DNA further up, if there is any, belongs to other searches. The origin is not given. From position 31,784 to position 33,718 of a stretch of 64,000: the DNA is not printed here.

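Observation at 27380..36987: Minus-strand operon: membrane protein - nitroreductase - Ser/Thr kinase (TPR, TM, ectodomain) - periplasmic TPR protein - 1456-aa CSLREA/beta-helix/FG-GAP surface protein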

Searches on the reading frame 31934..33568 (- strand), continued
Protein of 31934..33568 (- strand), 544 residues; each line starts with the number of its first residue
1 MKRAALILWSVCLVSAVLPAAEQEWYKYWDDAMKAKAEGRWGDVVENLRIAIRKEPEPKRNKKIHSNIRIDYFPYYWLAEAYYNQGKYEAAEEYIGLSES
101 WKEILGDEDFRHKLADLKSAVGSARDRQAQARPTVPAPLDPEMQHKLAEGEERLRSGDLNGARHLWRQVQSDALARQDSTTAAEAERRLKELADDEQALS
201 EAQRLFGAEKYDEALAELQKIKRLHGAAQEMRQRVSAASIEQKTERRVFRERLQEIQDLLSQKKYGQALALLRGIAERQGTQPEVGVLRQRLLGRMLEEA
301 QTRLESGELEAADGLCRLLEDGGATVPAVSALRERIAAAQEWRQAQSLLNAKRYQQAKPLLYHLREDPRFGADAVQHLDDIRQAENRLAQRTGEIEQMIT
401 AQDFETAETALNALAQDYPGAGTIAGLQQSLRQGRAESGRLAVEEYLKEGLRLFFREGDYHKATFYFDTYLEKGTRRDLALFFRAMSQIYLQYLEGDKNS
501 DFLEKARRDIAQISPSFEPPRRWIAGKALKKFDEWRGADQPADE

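Call 60: search_protein_families(library=pfam, proteins=[P0130, P0131, P0137, P0140, P0141, P0149, P0170, P0175, P0181, P0220], max_evalue=0.001)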
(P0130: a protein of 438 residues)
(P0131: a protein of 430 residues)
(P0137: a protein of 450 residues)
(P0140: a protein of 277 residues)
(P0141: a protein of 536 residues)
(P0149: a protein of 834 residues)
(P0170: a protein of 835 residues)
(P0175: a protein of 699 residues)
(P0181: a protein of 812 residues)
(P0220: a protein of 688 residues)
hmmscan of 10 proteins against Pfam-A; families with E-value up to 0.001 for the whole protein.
P0130 (438 aa): 10 families
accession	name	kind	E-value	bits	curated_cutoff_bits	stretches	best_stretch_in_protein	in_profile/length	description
PF07719.23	TPR_2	-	9.1e-16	57.1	27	0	86-109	4-27/34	Tetratricopeptide repeat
PF00515.34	TPR_1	-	6.3e-11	42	27.8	0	86-109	4-27/34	Tetratricopeptide repeat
PF14559.12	TPR_19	-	1.2e-08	35.6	25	1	345-389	3-43/68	Tetratricopeptide repeat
PF13428.12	TPR_14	-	2.5e-07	31.2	23.5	0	341-375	9-43/44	Tetratricopeptide repeat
PF13414.12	TPR_11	-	3.6e-06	27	26.8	0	169-191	1-23/42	TPR repeat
PF13174.12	TPR_6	-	5.8e-06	27.1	26.3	0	87-107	4-24/33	Tetratricopeptide repeat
PF13176.12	TPR_7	-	4.5e-05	23.7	27.9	0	48-69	11-32/36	Tetratricopeptide repeat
PF13371.12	TPR_9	-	0.00016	22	35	0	162-197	29-64/73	Tetratricopeptide repeat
PF13424.12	TPR_12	-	0.00021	21.8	30.1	0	88-109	8-29/77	Tetratricopeptide repeat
PF13432.12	TPR_16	-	0.00048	21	32.7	0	86-109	34-57/65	Tetratricopeptide repeat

P0131 (430 aa): 13 families
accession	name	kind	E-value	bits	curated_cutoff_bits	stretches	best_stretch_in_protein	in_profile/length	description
PF07719.23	TPR_2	-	3.3e-19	67.8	27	0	209-231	4-26/34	Tetratricopeptide repeat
PF00515.34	TPR_1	-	3.6e-14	52.3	27.8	0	209-231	4-26/34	Tetratricopeptide repeat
PF13432.12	TPR_16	-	1.2e-10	42.1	32.7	0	336-377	2-43/65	Tetratricopeptide repeat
PF13424.12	TPR_12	-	6.8e-10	39.4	30.1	0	209-254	6-53/77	Tetratricopeptide repeat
PF13428.12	TPR_14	-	1.3e-09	38.3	23.5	0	342-372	12-42/44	Tetratricopeptide repeat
PF13371.12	TPR_9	-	6.1e-08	33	35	0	159-194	29-64/73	Tetratricopeptide repeat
PF13176.12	TPR_7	-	7.3e-08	32.4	27.9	0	212-231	5-24/36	Tetratricopeptide repeat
PF13174.12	TPR_6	-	1.4e-07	32.2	26.3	0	209-231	3-25/33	Tetratricopeptide repeat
PF13181.12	TPR_8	-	5.8e-07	29.6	25.7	0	335-363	5-33/34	Tetratricopeptide repeat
PF23557.1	TPR_leprecan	-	5.7e-05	23.1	27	0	20-59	158-197/310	Leprecan family TPR-like repeat region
PF14559.12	TPR_19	-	0.00014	22.5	25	0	342-377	2-37/68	Tetratricopeptide repeat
PF13414.12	TPR_11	-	0.0002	21.4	26.8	1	341-377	4-40/42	TPR repeat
PF13374.12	TPR_10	-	0.00069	20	27.5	0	211-232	7-28/42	Tetratricopeptide repeat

P0137 (450 aa): 5 families
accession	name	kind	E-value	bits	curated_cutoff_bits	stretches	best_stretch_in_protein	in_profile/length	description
PF07719.23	TPR_2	-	8.1e-15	54.1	27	0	227-248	4-25/34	Tetratricopeptide repeat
PF00515.34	TPR_1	-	2.9e-12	46.3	27.8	0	72-96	4-28/34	Tetratricopeptide repeat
PF13176.12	TPR_7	-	2.8e-05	24.3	27.9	0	228-249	3-24/36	Tetratricopeptide repeat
PF13174.12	TPR_6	-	0.0001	23.1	26.3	0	72-94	3-25/33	Tetratricopeptide repeat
PF13181.12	TPR_8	-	0.00035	20.9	25.7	0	72-97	4-29/34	Tetratricopeptide repeat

P0140 (277 aa): 10 families
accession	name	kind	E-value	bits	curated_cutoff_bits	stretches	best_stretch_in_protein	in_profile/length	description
PF07719.23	TPR_2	-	4e-14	51.9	27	1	30-59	4-33/34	Tetratricopeptide repeat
PF00515.34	TPR_1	-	1.2e-11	44.4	27.8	1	30-59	4-33/34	Tetratricopeptide repeat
PF13371.12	TPR_9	-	4.8e-08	33.3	35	0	26-59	28-61/73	Tetratricopeptide repeat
PF13432.12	TPR_16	-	7e-08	33.2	32.7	1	31-100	1-57/65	Tetratricopeptide repeat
PF13424.12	TPR_12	-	3.9e-07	30.6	30.1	0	77-101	6-30/77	Tetratricopeptide repeat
PF13174.12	TPR_6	-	6.9e-07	29.9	26.3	0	77-99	3-25/33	Tetratricopeptide repeat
PF13181.12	TPR_8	-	6.5e-06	26.3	25.7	0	77-100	4-27/34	Tetratricopeptide repeat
PF13428.12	TPR_14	-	8.5e-06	26.4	23.5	0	30-62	4-37/44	Tetratricopeptide repeat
PF14559.12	TPR_19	-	3.1e-05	24.6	25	1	37-99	1-50/68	Tetratricopeptide repeat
PF13374.12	TPR_10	-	0.00082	19.8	27.5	0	77-100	5-28/42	Tetratricopeptide repeat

P0141 (536 aa): 12 families
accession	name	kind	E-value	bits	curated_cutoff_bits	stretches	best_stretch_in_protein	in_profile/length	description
PF07719.23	TPR_2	-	6.1e-15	54.5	27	0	77-94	4-21/34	Tetratricopeptide repeat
PF13432.12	TPR_16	-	4.2e-11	43.5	32.7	1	320-379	1-56/65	Tetratricopeptide repeat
PF13174.12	TPR_6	-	4.3e-11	43.1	26.3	0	195-226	1-32/33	Tetratricopeptide repeat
PF13428.12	TPR_14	-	7.9e-11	42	23.5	0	371-409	2-40/44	Tetratricopeptide repeat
PF14559.12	TPR_19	-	6.5e-10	39.6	25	0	361-403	16-58/68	Tetratricopeptide repeat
PF00515.34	TPR_1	-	5.8e-09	35.8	27.8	0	77-99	4-26/34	Tetratricopeptide repeat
PF12895.13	ANAPC3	-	2.8e-08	34.3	27.2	0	476-503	54-81/82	Anaphase-promoting complex, cyclosome, subunit 3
PF07721.20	TPR_4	-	6.1e-07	29.9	27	0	196-215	3-22/26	Tetratricopeptide repeat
PF22205.1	Csm6_6H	-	1e-06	29.2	27.6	0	316-344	2-30/93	Csm6 6H domain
PF13414.12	TPR_11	-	1.6e-06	28.2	26.8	0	378-406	2-30/42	TPR repeat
PF13181.12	TPR_8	-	0.00012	22.3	25.7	0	80-99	7-26/34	Tetratricopeptide repeat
PF13374.12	TPR_10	-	0.00088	19.7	27.5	0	80-98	8-26/42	Tetratricopeptide repeat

P0149 (834 aa): 11 families
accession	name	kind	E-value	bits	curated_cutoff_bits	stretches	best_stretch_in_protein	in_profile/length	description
PF07719.23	TPR_2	-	5.4e-35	117.1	27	1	237-267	4-34/34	Tetratricopeptide repeat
PF00515.34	TPR_1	-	9.3e-19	66.8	27.8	1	236-267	3-34/34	Tetratricopeptide repeat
PF13371.12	TPR_9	-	2.8e-17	62.9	35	0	79-111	35-64/73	Tetratricopeptide repeat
PF13174.12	TPR_6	-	3e-08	34.2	26.3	0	239-266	5-32/33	Tetratricopeptide repeat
PF13181.12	TPR_8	-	2.8e-07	30.6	25.7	0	238-267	5-34/34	Tetratricopeptide repeat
PF13414.12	TPR_11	-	1.9e-06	27.9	26.8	0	243-270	3-30/42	TPR repeat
PF13428.12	TPR_14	-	2.5e-06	28.1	23.5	0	241-270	8-37/44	Tetratricopeptide repeat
PF13432.12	TPR_16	-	2.4e-05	25.1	32.7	0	643-678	2-37/65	Tetratricopeptide repeat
PF07721.20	TPR_4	-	0.00042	21.1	27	0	77-92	5-20/26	Tetratricopeptide repeat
PF07219.19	HemY_N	-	0.00043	20.8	31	0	739-771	58-90/107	HemY protein N-terminus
PF14559.12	TPR_19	-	0.00066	20.4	25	0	247-270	4-27/68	Tetratricopeptide repeat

P0170 (835 aa): 6 families
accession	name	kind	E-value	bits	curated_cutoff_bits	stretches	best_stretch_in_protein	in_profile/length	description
PF01637.24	ATPase_2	-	1.9e-08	34.8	33.2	1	582-783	6-201/225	ATPase domain predominantly from Archaea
PF13401.12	AAA_22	-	4.1e-08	34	27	1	592-735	4-119/130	AAA domain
PF07719.23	TPR_2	-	3.1e-06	27.3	27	0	89-110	4-25/34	Tetratricopeptide repeat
PF13191.12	AAA_16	-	4.7e-06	27.6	32.6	1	577-721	2-153/167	AAA ATPase domain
PF13428.12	TPR_14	-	0.00031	21.6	23.5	0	340-376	4-40/44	Tetratricopeptide repeat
PF14559.12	TPR_19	-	0.00042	21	25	0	166-210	3-47/68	Tetratricopeptide repeat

P0175 (699 aa): 8 families
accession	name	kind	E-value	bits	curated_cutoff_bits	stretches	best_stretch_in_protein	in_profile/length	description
PF13428.12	TPR_14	-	1.8e-11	44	23.5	0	344-379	3-38/44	Tetratricopeptide repeat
PF14559.12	TPR_19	-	9.2e-10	39.1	25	0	353-387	2-36/68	Tetratricopeptide repeat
PF07719.23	TPR_2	-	9.3e-08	32.1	27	0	350-375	9-34/34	Tetratricopeptide repeat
PF13414.12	TPR_11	-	3e-06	27.3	26.8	0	298-317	6-25/42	TPR repeat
PF00515.34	TPR_1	-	4e-05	23.7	27.8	0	96-117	4-25/34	Tetratricopeptide repeat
PF25201.1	nSTAND6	-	0.00015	22.3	27.7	1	567-641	2-73/148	Novel STAND NTPase 6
PF13191.12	AAA_16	-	0.00066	20.7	32.6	1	566-657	2-103/167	AAA ATPase domain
PF13432.12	TPR_16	-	0.00085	20.2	32.7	0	291-346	2-58/65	Tetratricopeptide repeat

P0181 (812 aa): 9 families
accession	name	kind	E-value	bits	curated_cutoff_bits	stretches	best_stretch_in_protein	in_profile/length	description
PF07719.23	TPR_2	-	7.9e-18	63.5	27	0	48-79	2-33/34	Tetratricopeptide repeat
PF14559.12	TPR_19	-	9.1e-09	36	25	0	57-114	1-45/68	Tetratricopeptide repeat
PF00515.34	TPR_1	-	4.9e-07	29.7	27.8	0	97-117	4-24/34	Tetratricopeptide repeat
PF13428.12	TPR_14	-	8.3e-07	29.5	23.5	0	50-80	4-34/44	Tetratricopeptide repeat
PF13191.12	AAA_16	-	2.6e-05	25.2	32.6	1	549-688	2-151/167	AAA ATPase domain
PF13173.12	AAA_14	-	0.00037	20.9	27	0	566-590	3-27/129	AAA domain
PF13414.12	TPR_11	-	0.00055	20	26.8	0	56-79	3-26/42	TPR repeat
PF01637.24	ATPase_2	-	0.00056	20.2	33.2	1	549-736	1-182/225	ATPase domain predominantly from Archaea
PF13401.12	AAA_22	-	0.00066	20.4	27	1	565-693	5-105/130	AAA domain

P0220 (688 aa): 5 families
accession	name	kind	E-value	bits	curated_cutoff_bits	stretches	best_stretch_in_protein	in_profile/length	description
PF01637.24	ATPase_2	-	4.2e-08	33.7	33.2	1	426-654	1-222/225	ATPase domain predominantly from Archaea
PF13401.12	AAA_22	-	9.3e-05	23.2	27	1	441-576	4-108/130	AAA domain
PF20703.3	nSTAND1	-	9.7e-05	22.6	27.1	1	424-584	14-148/379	Novel STAND NTPase 1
PF25201.1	nSTAND6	-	0.00018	22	27.7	1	427-468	2-44/148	Novel STAND NTPase 6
PF07719.23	TPR_2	-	0.00067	20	27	0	76-98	4-26/34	Tetratricopeptide repeat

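Call 64: find_homologous_proteins(query=A6, max_evalue=1e-20)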
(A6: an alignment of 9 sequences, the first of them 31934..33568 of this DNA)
Query A6 (9 sequences) (544 aa, profile of the alignment): 4 proteins with E <= 1e-20 among 8000 candidates.
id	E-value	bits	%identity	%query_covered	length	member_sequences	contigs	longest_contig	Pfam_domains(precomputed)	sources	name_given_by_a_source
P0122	4.5e-232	790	80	100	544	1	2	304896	-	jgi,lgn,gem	-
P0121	8.5e-232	789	100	100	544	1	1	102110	-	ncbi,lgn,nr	ncbi:MAG: hypothetical protein JXQ27_01810 [Acidobacteria bacterium]|nr:hypothetical protein [Acidob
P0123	2.5e-212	725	35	99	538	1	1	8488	-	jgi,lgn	jgi:hypothetical protein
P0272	1.2e-22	98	30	15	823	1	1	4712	PF13414.13,PF24883.3,PF00515.35,PF13432.13,PF13401.13,PF13428.13,PF01637.25,PF13181.13,PF07719.24,PF13191.13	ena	-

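Call 65: find_encoding_contigs(protein=P0125, flank=10000, max_places=2)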
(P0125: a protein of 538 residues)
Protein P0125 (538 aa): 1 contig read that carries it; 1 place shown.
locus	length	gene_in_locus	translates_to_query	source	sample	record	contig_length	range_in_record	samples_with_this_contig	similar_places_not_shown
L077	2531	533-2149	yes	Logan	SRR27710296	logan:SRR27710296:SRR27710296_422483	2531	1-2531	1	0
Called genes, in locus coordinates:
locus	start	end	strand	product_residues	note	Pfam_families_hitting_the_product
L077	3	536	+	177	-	?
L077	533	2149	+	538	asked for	PF14559:TPR_19 (faint), PF13428:TPR_14 (faint)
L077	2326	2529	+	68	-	?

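Call 66: find_encoding_contigs(protein=P0126, flank=10000, max_places=2)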
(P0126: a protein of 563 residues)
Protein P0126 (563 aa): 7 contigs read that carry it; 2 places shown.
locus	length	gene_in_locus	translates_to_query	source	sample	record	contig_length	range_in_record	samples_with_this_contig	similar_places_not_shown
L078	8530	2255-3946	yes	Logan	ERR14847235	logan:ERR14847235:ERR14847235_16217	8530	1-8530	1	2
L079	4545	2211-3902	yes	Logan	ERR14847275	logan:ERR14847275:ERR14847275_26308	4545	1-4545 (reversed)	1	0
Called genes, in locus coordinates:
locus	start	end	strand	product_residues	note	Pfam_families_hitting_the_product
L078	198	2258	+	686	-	PF00069:Pkinase, PF07714:PK_Tyr_Ser-Thr, PF03109:ABC1 (weak), PF13428:TPR_14 (faint), PF00515:TPR_1 (faint), PF07719:TPR_2 (faint), PF14559:TPR_19 (faint), PF13181:TPR_8 (faint), +2 more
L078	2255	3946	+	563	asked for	PF07719:TPR_2 (faint), PF13428:TPR_14 (faint), PF14559:TPR_19 (faint), PF07721:TPR_4 (faint), PF13174:TPR_6 (faint)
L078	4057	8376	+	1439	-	PF01839:FG-GAP (faint), PF13517:FG-GAP_3, PF18986:DUF5719 (faint)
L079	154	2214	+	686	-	PF00069:Pkinase, PF07714:PK_Tyr_Ser-Thr, PF03109:ABC1 (weak), PF13428:TPR_14 (faint), PF00515:TPR_1 (faint), PF07719:TPR_2 (faint), PF14559:TPR_19 (faint), PF13181:TPR_8 (faint), +2 more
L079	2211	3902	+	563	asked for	PF07719:TPR_2 (faint), PF13428:TPR_14 (faint), PF14559:TPR_19 (faint), PF07721:TPR_4 (faint), PF13174:TPR_6 (faint)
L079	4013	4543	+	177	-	?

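Call 67: find_encoding_contigs(protein=P0127, flank=10000, max_places=2)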
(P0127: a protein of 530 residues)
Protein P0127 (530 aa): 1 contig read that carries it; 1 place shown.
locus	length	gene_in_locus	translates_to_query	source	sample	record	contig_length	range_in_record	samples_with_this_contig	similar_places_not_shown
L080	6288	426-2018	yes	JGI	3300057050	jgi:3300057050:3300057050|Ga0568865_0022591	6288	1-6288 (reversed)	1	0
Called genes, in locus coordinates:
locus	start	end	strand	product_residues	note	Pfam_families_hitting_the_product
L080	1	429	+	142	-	?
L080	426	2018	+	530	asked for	PF13174:TPR_6 (faint), PF14559:TPR_19 (faint)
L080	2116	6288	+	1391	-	?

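Call 68: find_encoding_contigs(protein=P0128, flank=10000, max_places=2)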
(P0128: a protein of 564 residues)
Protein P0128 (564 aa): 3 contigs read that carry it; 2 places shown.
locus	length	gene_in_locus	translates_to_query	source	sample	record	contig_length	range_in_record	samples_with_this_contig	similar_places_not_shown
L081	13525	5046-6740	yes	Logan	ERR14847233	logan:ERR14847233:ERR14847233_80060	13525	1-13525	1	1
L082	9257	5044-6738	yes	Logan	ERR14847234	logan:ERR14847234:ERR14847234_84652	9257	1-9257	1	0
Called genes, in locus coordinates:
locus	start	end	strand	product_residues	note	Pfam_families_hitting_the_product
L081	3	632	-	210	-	?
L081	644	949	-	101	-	PF01371:Trp_repressor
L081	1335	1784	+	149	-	PF01243:PNPOx_N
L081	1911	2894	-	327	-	PF16697:Yop-YscD_cpl, PF00498:FHA, PF00990:GGDEF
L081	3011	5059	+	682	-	PF00069:Pkinase, PF07714:PK_Tyr_Ser-Thr, PF07719:TPR_2 (faint), PF13428:TPR_14 (faint), PF14559:TPR_19 (faint), PF13414:TPR_11 (faint)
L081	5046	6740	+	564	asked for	PF13432:TPR_16 (faint), PF14559:TPR_19 (faint)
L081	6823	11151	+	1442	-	PF13229:Beta_helix (faint), PF04151:PPC (weak), PF01839:FG-GAP (faint), PF13517:FG-GAP_3, PF18986:DUF5719 (faint)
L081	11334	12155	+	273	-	PF00072:Response_reg, PF04397:LytTR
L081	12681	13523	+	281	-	?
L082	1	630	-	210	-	?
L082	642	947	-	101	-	PF01371:Trp_repressor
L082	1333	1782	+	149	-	PF01243:PNPOx_N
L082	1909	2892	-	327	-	PF16697:Yop-YscD_cpl, PF00498:FHA, PF00990:GGDEF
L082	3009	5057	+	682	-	PF00069:Pkinase, PF07714:PK_Tyr_Ser-Thr, PF07719:TPR_2 (faint), PF13428:TPR_14 (faint), PF14559:TPR_19 (faint), PF13414:TPR_11 (faint)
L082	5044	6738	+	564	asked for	PF13432:TPR_16 (faint), PF14559:TPR_19 (faint)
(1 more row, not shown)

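Call 69: find_encoding_contigs(protein=P0129, flank=10000, max_places=2)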
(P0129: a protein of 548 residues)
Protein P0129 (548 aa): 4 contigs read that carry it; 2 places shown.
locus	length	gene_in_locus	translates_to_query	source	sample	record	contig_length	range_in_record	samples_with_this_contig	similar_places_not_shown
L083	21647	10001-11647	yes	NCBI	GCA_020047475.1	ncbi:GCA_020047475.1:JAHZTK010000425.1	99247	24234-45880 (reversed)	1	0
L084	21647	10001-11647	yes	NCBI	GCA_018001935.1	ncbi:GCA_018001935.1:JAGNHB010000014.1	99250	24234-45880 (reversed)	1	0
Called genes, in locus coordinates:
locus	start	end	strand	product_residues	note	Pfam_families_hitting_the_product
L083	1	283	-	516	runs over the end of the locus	PF03781:FGE-sulfatase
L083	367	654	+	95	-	PF11746:DUF3303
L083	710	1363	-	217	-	PF00149:Metallophos, PF12850:Metallophos_2, PF14582:Metallophos_3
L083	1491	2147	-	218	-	PF00923:TAL_FSA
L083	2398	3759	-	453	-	PF00041:fn3 (faint)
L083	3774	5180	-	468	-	PF00004:AAA (weak), PF07728:AAA_5 (faint), PF13401:AAA_22 (faint), PF07724:AAA_2, PF00004:AAA (weak)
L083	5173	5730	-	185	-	PF00227:Proteasome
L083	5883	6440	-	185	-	PF01765:RRF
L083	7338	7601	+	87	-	-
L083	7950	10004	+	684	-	PF00069:Pkinase, PF07714:PK_Tyr_Ser-Thr, PF13428:TPR_14 (faint), PF00515:TPR_1 (faint), PF07719:TPR_2 (faint), PF13432:TPR_16 (faint), PF14559:TPR_19 (faint), PF13414:TPR_11 (faint)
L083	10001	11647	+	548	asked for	PF13428:TPR_14 (faint), PF14559:TPR_19 (faint)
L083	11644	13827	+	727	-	PF13328:HD_4, PF04607:RelA_SpoT, PF02824:TGS, PF19296:RelA_AH, PF28438:RelA_RIS, PF13291:ACT_4 (weak)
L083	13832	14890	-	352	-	PF00072:Response_reg, PF13487:HD_5, PF01966:HD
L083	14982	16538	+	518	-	PF14559:TPR_19 (faint), PF00226:DnaJ, PF00515:TPR_1 (faint), PF07719:TPR_2 (faint), PF13431:TPR_17 (faint), PF13181:TPR_8 (faint), PF13414:TPR_11 (faint), PF21033:RMD1-3 (weak)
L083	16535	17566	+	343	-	PF00535:Glycos_transf_2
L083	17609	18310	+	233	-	PF13489:Methyltransf_23, PF08242:Methyltransf_12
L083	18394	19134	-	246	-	PF01694:Rhomboid, PF08551:DUF1751 (weak)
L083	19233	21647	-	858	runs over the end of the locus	PF00069:Pkinase, PF07714:PK_Tyr_Ser-Thr, PF03109:ABC1 (weak), PF00069:Pkinase, PF07714:PK_Tyr_Ser-Thr, PF13424:TPR_12 (weak), PF17874:TPR_MalT (weak), PF13424:TPR_12, +6 more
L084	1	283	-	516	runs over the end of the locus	PF03781:FGE-sulfatase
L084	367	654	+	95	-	PF11746:DUF3303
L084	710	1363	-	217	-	PF00149:Metallophos, PF12850:Metallophos_2, PF14582:Metallophos_3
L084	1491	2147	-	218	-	PF00923:TAL_FSA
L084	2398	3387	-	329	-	PF00041:fn3 (faint)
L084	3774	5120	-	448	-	PF00004:AAA (weak), PF07728:AAA_5 (faint), PF13401:AAA_22 (faint), PF07724:AAA_2, PF00004:AAA (weak)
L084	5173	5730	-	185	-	PF00227:Proteasome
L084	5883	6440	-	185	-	PF01765:RRF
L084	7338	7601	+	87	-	-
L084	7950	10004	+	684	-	PF00069:Pkinase, PF07714:PK_Tyr_Ser-Thr, PF13428:TPR_14 (faint), PF00515:TPR_1 (faint), PF07719:TPR_2 (faint), PF13432:TPR_16 (faint), PF14559:TPR_19 (faint), PF13414:TPR_11 (faint)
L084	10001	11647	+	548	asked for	PF13428:TPR_14 (faint), PF14559:TPR_19 (faint)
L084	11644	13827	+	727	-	PF13328:HD_4, PF04607:RelA_SpoT, PF02824:TGS, PF19296:RelA_AH, PF28438:RelA_RIS, PF13291:ACT_4 (weak)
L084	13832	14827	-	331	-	PF00072:Response_reg, PF13487:HD_5, PF01966:HD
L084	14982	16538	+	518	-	PF14559:TPR_19 (faint), PF00226:DnaJ, PF00515:TPR_1 (faint), PF07719:TPR_2 (faint), PF13431:TPR_17 (faint), PF13181:TPR_8 (faint), PF13414:TPR_11 (faint), PF21033:RMD1-3 (weak)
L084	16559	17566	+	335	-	PF00535:Glycos_transf_2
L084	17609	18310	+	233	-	PF13489:Methyltransf_23, PF08242:Methyltransf_12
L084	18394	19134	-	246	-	PF01694:Rhomboid, PF08551:DUF1751 (weak)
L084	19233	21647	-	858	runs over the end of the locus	PF00069:Pkinase, PF07714:PK_Tyr_Ser-Thr, PF03109:ABC1 (weak), PF00069:Pkinase, PF07714:PK_Tyr_Ser-Thr, PF13424:TPR_12 (weak), PF17874:TPR_MalT (weak), PF13424:TPR_12, +6 more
